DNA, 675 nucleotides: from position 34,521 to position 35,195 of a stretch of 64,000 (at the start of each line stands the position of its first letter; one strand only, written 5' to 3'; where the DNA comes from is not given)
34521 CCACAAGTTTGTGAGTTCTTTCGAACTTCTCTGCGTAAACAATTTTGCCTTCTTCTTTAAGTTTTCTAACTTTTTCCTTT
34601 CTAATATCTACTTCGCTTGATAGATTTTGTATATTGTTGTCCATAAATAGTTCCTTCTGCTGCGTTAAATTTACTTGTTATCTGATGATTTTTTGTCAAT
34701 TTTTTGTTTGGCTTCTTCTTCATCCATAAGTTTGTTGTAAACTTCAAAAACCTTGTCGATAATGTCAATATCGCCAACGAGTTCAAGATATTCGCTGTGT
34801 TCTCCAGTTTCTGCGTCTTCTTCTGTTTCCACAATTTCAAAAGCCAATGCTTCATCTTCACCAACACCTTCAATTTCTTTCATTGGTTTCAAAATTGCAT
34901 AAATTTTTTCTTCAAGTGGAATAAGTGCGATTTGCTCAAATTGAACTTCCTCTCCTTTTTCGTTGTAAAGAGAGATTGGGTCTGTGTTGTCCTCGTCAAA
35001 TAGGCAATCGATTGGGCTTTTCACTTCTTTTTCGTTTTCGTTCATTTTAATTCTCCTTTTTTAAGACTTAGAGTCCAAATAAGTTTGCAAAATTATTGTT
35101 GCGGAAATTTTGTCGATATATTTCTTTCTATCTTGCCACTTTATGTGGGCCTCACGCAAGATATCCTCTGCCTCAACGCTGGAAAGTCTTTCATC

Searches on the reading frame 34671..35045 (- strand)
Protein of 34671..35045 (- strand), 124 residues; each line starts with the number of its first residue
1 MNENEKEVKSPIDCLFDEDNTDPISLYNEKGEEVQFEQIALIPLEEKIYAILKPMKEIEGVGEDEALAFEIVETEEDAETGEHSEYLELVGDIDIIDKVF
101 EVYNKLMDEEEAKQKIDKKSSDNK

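Call 77: find_encoding_contigs(protein=window:34671-35045:-, flank=10000, max_places=8)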
Protein window:34671-35045:- (124 aa): 23 contigs read that carry it; 8 places shown.
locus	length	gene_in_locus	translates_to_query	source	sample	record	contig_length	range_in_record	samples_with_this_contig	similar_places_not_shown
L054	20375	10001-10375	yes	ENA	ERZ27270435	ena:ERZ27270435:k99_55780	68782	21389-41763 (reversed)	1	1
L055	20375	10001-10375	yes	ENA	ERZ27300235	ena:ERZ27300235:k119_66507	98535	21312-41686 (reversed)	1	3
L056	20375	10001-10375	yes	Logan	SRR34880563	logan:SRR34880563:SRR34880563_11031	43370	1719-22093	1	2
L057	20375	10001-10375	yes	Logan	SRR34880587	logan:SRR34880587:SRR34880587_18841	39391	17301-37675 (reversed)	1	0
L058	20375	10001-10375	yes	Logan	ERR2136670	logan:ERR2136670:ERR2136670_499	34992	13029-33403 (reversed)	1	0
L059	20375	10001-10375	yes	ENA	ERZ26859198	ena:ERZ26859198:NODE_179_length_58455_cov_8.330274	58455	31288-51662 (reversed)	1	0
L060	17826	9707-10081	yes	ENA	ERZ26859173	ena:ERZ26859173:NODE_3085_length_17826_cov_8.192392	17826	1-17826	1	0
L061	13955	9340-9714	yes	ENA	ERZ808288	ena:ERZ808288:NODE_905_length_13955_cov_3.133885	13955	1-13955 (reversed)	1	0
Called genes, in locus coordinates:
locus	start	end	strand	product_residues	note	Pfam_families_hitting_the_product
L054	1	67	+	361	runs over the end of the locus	PF13855:LRR_8 (faint), PF03382:DUF285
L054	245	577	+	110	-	PF04297:UPF0122, PF04545:Sigma70_r4 (weak)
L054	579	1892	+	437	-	PF02881:SRP54_N, PF00448:SRP54, PF01656:CbiA (weak), PF13401:AAA_22 (weak), PF02978:SRP_SPB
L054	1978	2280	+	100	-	PF00886:Ribosomal_S16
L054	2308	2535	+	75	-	PF13083:KH_KhpA-B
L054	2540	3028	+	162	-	PF01782:RimM, PF24986:PRC_RimM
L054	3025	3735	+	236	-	PF01746:tRNA_m1G_MT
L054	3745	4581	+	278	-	PF00350:Dynamin_N (faint), PF03193:RsgA_GTPase (weak), PF01926:MMR_HSR1, PF02421:FeoB_N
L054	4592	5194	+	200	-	PF01351:RNase_HII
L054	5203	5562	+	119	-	PF08378:NERD (weak), PF01939:NucS_C (weak), PF02021:UPF0102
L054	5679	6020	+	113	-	PF01245:Ribosomal_L19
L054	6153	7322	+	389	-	PF00266:Aminotran_5, PF01212:Beta_elim_lyase, PF01041:DegT_DnrJ_EryC1 (faint)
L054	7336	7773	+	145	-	PF01592:NifU_N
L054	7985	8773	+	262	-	PF00318:Ribosomal_S2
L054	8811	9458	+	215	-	PF00889:EF_TS, PF25025:EF-Ts_N (weak)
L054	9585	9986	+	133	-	PF03652:RuvX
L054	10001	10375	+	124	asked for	PF06949:DUF1292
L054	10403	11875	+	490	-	PF01336:tRNA_anti-codon, PF00152:tRNA-synt_2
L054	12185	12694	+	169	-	PF02620:YceD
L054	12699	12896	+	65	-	PF01783:Ribosomal_L32p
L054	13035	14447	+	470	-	-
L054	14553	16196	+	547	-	PF13428:TPR_14 (faint), PF14559:TPR_19 (faint)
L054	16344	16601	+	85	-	-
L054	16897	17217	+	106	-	-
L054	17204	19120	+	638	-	PF01496:V_ATPase_I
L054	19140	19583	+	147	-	PF00137:ATP-synt_C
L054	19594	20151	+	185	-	-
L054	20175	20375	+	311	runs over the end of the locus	PF01992:vATP-synt_AC39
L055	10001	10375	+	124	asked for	PF06949:DUF1292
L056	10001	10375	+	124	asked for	PF06949:DUF1292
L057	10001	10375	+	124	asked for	PF06949:DUF1292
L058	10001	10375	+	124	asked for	PF06949:DUF1292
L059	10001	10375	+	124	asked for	PF06949:DUF1292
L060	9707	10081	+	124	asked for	PF06949:DUF1292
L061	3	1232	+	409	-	?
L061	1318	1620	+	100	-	PF00886:Ribosomal_S16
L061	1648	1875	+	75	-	PF13083:KH_KhpA-B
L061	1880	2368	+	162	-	PF01782:RimM, PF24986:PRC_RimM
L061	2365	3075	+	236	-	PF01746:tRNA_m1G_MT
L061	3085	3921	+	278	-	PF03193:RsgA_GTPase (faint), PF01926:MMR_HSR1, PF02421:FeoB_N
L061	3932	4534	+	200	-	PF01351:RNase_HII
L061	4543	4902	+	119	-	PF08378:NERD (weak), PF01939:NucS_C (weak), PF02021:UPF0102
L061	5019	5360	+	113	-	PF01245:Ribosomal_L19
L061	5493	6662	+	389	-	PF00266:Aminotran_5, PF01212:Beta_elim_lyase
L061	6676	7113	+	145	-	PF01592:NifU_N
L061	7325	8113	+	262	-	PF00318:Ribosomal_S2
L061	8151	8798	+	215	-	PF00889:EF_TS, PF25025:EF-Ts_N (weak)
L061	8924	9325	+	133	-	PF03652:RuvX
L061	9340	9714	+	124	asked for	PF06949:DUF1292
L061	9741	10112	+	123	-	PF01336:tRNA_anti-codon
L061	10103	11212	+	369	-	PF00152:tRNA-synt_2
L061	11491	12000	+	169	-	PF02620:YceD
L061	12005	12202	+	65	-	PF01783:Ribosomal_L32p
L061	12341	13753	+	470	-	-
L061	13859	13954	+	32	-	?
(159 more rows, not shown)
